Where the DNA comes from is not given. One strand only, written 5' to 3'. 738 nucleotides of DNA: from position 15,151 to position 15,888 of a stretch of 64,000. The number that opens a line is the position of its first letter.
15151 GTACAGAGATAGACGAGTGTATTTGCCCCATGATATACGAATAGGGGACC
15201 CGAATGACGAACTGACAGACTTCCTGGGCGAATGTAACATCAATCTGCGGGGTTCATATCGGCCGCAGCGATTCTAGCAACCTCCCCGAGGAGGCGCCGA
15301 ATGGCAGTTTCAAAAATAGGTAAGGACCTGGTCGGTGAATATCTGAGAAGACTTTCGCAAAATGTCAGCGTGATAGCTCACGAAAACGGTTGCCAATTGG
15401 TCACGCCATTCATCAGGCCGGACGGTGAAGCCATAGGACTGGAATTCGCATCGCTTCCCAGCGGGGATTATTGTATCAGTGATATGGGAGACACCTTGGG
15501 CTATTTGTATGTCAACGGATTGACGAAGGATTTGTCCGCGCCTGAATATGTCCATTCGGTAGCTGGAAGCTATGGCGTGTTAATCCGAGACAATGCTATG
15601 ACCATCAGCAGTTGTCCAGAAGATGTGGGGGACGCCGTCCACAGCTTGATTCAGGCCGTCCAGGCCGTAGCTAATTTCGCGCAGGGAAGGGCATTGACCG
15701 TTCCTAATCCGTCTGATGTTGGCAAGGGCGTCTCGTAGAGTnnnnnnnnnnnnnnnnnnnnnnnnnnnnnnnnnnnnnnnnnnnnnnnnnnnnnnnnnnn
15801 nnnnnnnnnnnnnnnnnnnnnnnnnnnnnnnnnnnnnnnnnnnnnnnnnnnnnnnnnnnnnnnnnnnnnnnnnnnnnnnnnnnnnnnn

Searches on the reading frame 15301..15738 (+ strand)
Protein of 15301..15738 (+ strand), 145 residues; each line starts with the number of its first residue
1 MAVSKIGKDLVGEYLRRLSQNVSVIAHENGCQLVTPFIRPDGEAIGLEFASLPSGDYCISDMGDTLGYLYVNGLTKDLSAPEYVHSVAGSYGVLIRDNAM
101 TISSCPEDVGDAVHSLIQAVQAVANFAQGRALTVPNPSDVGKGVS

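Call 67: search_protein_families(library=pfam, max_evalue=0.001, proteins=[window:15301-15738:+])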
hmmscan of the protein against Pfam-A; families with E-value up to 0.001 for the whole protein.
window:15301-15738:+ (145 aa): 1 family
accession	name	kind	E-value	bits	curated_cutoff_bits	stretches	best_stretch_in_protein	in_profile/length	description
PF08861.15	DUF1828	-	6.1e-08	33.3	22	1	35-123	1-91/91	Domain of unknown function DUF1828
